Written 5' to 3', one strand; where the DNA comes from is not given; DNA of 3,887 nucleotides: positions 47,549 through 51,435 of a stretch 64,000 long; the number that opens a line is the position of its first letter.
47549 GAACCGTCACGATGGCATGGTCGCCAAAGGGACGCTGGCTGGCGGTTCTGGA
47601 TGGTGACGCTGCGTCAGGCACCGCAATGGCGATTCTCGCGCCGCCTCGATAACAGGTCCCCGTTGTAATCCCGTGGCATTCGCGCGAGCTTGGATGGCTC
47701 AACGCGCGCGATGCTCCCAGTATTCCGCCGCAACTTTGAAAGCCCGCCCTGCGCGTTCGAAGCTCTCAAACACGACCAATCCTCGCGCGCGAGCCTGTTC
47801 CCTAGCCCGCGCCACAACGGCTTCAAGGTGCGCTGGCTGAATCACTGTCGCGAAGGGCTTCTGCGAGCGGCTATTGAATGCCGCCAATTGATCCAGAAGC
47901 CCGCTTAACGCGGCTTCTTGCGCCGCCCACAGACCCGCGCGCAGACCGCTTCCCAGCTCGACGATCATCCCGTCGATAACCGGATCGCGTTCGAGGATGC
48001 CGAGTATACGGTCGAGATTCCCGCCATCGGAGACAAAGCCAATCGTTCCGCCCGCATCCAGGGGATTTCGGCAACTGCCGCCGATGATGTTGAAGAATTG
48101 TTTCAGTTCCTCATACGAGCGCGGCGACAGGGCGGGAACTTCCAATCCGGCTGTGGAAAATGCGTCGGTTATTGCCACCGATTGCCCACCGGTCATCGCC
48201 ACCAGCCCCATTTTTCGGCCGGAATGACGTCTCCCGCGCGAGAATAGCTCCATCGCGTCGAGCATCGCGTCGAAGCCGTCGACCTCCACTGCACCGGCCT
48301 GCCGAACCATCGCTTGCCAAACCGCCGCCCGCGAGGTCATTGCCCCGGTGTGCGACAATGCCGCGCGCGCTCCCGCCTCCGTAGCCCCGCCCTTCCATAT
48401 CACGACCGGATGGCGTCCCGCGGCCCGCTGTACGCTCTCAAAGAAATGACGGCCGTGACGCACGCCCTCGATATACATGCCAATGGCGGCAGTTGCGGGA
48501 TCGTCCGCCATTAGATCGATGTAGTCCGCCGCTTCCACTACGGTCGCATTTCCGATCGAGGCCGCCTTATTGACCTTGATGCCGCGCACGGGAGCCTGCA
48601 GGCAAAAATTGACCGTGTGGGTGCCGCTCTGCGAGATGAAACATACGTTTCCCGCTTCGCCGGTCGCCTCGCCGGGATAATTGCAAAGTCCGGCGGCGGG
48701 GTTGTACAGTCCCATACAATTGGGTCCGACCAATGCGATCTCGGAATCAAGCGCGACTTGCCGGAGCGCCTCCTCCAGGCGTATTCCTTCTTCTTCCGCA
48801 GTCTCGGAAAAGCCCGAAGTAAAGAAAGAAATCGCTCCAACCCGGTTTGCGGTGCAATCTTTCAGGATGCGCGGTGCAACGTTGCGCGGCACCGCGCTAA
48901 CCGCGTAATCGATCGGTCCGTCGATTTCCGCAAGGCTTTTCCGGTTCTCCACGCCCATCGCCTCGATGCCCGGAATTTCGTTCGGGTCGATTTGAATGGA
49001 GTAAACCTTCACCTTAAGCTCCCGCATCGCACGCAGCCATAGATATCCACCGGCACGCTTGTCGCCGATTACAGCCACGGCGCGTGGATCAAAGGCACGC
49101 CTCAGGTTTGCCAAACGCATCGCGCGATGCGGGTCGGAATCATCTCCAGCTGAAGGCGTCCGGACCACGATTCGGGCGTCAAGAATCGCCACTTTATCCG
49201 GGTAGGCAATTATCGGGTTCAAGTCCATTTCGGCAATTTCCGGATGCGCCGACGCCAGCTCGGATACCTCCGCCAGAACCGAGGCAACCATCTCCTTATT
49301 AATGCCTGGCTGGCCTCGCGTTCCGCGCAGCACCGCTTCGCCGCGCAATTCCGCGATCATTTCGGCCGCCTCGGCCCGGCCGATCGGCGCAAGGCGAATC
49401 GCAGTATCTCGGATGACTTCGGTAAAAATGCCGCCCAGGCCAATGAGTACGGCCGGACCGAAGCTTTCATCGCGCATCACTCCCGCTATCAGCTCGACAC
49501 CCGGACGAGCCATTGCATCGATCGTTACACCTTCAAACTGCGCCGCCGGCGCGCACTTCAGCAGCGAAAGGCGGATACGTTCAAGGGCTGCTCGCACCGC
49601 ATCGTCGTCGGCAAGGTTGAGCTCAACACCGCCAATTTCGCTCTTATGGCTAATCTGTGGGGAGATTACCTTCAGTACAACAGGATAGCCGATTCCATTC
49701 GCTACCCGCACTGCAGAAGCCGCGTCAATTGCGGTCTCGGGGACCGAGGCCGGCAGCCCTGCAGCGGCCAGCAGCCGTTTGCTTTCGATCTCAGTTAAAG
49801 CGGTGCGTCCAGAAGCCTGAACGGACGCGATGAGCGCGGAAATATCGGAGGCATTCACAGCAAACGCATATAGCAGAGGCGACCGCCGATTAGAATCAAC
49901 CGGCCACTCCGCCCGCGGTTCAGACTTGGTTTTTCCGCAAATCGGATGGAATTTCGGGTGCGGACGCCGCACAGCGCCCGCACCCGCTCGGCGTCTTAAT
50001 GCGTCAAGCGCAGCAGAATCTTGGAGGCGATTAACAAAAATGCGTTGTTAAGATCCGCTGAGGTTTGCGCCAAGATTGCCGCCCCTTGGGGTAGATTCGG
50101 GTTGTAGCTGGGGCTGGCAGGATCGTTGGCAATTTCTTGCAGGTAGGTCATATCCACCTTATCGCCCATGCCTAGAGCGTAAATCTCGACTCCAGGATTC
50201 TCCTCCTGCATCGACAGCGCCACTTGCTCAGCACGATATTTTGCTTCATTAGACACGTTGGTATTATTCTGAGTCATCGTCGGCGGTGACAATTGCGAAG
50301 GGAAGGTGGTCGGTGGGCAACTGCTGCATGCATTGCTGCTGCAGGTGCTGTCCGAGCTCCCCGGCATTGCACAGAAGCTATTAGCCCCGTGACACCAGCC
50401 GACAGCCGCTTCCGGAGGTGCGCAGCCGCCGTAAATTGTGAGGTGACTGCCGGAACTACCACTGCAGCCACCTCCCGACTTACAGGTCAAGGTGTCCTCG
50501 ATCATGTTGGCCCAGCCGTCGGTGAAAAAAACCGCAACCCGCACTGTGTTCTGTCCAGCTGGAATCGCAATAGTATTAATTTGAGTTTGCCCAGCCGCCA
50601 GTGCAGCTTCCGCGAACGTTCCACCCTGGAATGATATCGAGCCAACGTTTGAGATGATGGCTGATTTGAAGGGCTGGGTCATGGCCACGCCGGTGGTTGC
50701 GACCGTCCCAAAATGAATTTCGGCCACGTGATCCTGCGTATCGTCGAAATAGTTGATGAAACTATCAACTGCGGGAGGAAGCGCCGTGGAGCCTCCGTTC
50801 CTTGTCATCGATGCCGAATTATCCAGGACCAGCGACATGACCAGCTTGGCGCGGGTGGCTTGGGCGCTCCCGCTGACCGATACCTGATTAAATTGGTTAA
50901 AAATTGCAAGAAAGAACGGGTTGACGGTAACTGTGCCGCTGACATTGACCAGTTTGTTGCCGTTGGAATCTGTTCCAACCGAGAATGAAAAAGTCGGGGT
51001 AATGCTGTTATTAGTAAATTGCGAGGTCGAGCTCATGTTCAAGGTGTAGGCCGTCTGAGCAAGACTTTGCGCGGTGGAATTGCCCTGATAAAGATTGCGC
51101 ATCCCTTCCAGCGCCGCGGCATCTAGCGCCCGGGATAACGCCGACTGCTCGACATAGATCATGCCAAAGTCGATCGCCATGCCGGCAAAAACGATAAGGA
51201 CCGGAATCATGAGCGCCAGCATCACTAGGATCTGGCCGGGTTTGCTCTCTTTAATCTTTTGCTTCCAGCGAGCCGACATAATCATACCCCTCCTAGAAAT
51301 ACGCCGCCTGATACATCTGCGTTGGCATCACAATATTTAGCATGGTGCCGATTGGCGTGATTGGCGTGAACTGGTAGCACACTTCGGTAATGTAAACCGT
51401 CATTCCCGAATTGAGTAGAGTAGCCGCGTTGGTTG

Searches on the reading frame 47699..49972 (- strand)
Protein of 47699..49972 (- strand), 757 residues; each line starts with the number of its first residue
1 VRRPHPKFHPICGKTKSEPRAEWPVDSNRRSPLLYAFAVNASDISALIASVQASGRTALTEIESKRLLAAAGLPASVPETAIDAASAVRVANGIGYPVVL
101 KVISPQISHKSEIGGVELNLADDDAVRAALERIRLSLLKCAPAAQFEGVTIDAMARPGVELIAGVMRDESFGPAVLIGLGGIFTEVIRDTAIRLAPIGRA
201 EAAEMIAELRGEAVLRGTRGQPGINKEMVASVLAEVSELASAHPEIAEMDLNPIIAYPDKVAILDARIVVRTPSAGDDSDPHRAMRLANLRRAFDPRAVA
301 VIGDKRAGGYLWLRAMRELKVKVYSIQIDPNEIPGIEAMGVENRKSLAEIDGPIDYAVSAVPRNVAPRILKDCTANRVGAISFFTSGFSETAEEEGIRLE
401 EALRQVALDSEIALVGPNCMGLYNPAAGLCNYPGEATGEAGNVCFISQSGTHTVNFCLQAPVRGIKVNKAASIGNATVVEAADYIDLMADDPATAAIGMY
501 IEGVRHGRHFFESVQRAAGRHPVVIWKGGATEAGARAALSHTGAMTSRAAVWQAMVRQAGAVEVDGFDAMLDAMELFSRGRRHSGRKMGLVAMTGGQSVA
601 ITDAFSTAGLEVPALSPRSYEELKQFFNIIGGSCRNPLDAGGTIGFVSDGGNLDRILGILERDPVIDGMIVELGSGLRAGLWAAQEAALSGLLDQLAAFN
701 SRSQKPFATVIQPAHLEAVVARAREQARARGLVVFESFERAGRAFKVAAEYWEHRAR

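Call 69: search_protein_families(library=pfam, proteins=[window:47699-49972:-], max_evalue=0.00001)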
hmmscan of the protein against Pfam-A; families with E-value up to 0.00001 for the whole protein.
window:47699-49972:- (757 aa): 3 families
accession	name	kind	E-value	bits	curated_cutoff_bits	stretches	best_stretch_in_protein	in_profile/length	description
PF13549.11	ATP-grasp_5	-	3e-73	246.3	27.6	1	51-270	2-221/221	ATP-grasp domain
PF13607.11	Succ_CoA_lig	-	2.3e-42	144.4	27.4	1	440-577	1-138/138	Succinyl-CoA ligase like flavodoxin domain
PF13380.12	CoA_binding_2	-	5.8e-09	36.9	22.8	1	297-424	1-115/116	CoA binding domain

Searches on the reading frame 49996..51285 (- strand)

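Call 69: search_protein_families(library=pfam, proteins=[window:49996-51285:-], max_evalue=0.00001)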
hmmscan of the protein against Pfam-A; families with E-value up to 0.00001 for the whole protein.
window:49996-51285:- (429 aa): 2 families
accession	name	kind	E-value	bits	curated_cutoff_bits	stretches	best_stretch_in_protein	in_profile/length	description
PF00092.34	VWA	-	1e-12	49.1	23.8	1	152-261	4-117/174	von Willebrand factor type A domain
PF13400.11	Tad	-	1e-10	42.2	22.3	1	17-63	1-46/47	Putative Flp pilus-assembly TadE/G-like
